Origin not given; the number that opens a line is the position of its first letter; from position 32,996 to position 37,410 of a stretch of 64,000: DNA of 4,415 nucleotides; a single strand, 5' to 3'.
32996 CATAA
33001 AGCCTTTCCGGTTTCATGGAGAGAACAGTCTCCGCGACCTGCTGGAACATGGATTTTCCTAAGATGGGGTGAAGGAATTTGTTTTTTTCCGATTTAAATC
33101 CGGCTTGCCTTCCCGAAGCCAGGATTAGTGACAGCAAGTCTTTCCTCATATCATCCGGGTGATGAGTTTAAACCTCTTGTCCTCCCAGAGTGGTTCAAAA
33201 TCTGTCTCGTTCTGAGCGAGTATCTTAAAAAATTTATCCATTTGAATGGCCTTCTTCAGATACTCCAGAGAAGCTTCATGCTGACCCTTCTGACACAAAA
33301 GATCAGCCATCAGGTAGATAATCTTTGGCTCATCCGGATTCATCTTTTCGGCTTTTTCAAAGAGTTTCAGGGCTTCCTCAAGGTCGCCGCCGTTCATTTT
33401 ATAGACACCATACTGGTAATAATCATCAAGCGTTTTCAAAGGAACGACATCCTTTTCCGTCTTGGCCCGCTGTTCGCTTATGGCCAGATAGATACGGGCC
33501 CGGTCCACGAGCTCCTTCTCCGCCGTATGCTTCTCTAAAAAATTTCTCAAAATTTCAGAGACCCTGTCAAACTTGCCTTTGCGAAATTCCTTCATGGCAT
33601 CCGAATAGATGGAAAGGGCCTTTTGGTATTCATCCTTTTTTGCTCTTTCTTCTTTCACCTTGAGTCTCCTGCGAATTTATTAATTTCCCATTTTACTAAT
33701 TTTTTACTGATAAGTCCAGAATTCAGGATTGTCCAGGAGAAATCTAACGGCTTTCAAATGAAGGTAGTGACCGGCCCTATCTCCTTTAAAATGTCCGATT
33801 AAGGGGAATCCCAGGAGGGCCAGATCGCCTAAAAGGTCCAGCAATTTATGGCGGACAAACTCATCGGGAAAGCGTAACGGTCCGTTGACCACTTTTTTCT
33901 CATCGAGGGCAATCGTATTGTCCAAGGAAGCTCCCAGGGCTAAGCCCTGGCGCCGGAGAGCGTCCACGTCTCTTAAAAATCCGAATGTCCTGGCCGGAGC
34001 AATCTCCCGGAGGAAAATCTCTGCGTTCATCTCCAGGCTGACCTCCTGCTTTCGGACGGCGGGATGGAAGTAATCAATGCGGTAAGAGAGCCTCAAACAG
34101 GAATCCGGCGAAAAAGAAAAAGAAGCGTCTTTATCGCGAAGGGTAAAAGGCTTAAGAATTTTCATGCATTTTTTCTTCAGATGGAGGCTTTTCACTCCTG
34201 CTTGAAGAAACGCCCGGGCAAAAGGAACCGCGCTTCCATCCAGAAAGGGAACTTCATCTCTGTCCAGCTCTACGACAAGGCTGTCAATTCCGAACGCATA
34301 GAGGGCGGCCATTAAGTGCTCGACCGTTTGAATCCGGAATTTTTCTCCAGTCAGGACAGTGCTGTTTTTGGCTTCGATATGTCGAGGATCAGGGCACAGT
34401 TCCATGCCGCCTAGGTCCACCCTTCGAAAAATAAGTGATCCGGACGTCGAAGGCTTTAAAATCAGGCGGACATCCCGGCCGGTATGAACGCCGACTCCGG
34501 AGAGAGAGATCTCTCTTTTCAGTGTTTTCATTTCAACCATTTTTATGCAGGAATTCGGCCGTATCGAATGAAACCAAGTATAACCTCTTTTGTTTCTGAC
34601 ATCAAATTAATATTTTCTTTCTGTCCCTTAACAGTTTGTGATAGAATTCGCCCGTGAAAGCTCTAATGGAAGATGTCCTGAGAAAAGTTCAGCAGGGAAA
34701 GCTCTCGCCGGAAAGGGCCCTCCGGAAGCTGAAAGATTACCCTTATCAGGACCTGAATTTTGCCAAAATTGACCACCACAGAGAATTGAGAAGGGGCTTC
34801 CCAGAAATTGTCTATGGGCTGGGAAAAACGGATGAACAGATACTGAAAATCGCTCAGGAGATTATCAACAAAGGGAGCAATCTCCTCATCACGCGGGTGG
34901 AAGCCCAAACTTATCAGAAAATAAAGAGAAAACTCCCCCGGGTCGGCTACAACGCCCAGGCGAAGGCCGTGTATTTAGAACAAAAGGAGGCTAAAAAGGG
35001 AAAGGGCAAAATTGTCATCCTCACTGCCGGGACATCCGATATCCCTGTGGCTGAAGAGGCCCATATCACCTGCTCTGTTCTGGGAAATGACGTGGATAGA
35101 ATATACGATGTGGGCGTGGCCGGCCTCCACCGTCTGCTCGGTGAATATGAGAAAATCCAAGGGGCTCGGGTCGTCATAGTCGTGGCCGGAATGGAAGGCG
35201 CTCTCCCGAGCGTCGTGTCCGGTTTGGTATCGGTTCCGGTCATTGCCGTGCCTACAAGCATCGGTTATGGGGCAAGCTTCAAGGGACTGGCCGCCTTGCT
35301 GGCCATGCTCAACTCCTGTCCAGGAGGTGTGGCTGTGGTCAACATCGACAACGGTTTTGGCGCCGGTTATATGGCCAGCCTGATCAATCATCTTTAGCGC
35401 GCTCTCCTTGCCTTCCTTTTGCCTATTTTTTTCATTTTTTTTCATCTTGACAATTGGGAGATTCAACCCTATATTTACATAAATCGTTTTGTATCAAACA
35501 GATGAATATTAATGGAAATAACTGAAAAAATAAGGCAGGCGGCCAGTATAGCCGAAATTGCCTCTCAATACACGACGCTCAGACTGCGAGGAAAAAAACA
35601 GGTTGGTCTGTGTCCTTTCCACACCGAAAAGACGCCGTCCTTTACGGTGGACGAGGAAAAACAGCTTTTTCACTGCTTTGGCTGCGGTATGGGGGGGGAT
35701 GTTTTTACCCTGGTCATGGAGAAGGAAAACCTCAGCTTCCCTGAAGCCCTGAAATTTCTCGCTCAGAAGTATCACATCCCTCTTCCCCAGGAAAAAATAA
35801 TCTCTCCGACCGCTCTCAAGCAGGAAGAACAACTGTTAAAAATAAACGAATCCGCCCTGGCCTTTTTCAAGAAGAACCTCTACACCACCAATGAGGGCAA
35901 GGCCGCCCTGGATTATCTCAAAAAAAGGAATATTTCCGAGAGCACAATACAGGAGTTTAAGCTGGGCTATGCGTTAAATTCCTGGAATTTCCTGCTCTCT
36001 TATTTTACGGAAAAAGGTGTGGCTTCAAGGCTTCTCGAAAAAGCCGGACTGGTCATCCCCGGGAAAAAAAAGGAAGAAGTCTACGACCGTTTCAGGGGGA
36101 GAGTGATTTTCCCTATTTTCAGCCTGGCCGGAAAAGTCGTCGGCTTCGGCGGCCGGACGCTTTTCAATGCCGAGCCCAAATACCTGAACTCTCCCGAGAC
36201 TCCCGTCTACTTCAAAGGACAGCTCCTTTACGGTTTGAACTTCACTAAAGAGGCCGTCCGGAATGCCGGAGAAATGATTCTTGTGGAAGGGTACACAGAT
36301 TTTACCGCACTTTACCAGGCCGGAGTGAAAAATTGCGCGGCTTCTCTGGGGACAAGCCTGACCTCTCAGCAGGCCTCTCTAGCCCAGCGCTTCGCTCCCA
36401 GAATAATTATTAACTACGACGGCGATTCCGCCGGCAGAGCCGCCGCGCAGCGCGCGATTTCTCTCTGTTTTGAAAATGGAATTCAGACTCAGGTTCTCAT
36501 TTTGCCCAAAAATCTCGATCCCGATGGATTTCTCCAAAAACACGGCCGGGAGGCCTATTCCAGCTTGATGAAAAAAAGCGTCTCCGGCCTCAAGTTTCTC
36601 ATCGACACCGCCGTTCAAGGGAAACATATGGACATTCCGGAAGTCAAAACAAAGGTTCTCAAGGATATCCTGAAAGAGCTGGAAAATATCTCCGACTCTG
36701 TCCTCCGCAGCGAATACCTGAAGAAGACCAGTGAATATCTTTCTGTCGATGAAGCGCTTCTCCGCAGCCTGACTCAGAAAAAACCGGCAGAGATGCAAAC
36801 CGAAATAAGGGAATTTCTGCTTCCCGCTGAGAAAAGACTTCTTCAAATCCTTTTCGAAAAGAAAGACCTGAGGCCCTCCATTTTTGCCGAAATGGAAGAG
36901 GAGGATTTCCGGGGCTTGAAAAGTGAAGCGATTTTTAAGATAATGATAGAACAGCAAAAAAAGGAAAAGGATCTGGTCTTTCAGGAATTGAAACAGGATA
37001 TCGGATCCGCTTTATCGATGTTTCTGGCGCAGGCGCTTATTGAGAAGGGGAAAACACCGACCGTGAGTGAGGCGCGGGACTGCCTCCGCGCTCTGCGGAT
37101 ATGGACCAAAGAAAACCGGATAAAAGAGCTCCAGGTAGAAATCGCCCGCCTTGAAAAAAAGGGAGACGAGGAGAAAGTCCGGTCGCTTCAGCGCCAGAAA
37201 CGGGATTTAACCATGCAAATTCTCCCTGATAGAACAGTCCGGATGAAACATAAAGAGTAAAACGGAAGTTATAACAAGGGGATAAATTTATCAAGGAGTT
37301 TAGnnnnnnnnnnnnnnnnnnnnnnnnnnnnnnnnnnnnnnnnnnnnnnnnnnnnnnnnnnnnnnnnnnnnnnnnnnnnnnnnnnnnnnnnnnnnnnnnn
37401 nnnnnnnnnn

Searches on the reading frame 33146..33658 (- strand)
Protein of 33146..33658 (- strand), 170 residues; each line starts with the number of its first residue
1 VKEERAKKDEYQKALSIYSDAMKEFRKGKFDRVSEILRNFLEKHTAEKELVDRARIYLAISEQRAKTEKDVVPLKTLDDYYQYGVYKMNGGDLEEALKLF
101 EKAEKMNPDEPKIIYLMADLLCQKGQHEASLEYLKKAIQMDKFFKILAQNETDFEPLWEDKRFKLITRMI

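Call 74: search_protein_families(library=pfam, proteins=[window:33146-33658:-], max_evalue=0.00001)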
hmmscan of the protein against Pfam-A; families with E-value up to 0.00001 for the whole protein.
window:33146-33658:- (170 aa): 9 families
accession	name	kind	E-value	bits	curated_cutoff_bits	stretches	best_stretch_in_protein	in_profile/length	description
PF07719.23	TPR_2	-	1.3e-10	41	27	0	80-109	4-33/34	Tetratricopeptide repeat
PF14559.12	TPR_19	-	6.4e-10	39.6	25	1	91-138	5-52/68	Tetratricopeptide repeat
PF13428.12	TPR_14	-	4.8e-09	36.5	23.5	0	80-120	4-44/44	Tetratricopeptide repeat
PF13181.12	TPR_8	-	5.8e-09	35.9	25.7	0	112-142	2-32/34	Tetratricopeptide repeat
PF13414.12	TPR_11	-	1.2e-08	34.9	26.8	0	90-119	7-36/42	TPR repeat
PF00515.34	TPR_1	-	7.6e-08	32.3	27.8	0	113-141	3-31/34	Tetratricopeptide repeat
PF13424.12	TPR_12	-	1.1e-06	29.1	30.1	0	82-141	8-75/77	Tetratricopeptide repeat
PF13432.12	TPR_16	-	3.4e-06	27.8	32.7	0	87-141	7-61/65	Tetratricopeptide repeat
PF12895.13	ANAPC3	-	5.4e-06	27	27.2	0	92-148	4-63/82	Anaphase-promoting complex, cyclosome, subunit 3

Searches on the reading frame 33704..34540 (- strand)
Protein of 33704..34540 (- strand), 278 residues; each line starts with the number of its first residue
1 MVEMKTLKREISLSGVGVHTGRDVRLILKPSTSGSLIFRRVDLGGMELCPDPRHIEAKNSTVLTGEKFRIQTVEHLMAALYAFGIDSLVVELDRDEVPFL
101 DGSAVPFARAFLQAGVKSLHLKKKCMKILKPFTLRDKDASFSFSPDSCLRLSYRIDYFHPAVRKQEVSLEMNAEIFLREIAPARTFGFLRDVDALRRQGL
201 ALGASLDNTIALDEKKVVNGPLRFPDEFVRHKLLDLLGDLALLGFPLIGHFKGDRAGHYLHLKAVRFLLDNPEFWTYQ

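Call 74: search_protein_families(library=pfam, proteins=[window:33704-34540:-], max_evalue=0.00001)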
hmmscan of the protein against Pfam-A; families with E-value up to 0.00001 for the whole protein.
window:33704-34540:- (278 aa): 1 family
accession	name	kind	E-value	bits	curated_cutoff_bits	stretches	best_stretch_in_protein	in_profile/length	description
PF03331.19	LpxC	-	4.1e-87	292.5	27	1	5-269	2-267/268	UDP-3-O-acyl N-acetylglycosamine deacetylase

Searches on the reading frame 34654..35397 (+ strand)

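Call 74: search_protein_families(library=pfam, proteins=[window:34654-35397:+], max_evalue=0.00001)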
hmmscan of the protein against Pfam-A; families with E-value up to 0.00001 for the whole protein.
window:34654-35397:+ (247 aa): 1 family
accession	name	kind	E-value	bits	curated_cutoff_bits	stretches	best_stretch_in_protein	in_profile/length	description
PF00731.26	AIRC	-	2.7e-16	59.8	30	1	119-244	1-126/148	AIR carboxylase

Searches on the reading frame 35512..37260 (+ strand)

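Call 74: search_protein_families(library=pfam, proteins=[window:35512-37260:+], max_evalue=0.00001)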
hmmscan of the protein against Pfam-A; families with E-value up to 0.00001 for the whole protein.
window:35512-37260:+ (582 aa): 7 families
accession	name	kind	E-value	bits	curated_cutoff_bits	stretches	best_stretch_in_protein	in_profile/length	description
PF08275.17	DNAG_N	-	3.4e-41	140.8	26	1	118-244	1-126/128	DNA primase catalytic core, N-terminal domain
PF01807.25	Zn_ribbon_DnaG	-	3.4e-31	107.4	24.9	1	3-94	5-96/98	CHC2 zinc finger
PF13155.12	Toprim_2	-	9.5e-19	68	22.1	1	256-341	1-88/88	Toprim-like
PF13662.12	Toprim_4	-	2e-17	63.6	25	1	254-328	2-83/85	Toprim domain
PF01751.28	Toprim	-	1.3e-09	38.6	23.1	1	254-320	1-81/96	Toprim domain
PF10410.14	DnaB_bind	-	1.4e-09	38.5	20.6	1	361-414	2-55/56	DnaB-helicase binding domain of primase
PF13362.12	Toprim_3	-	5.5e-08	33.6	27.2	1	255-347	2-95/95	Toprim domain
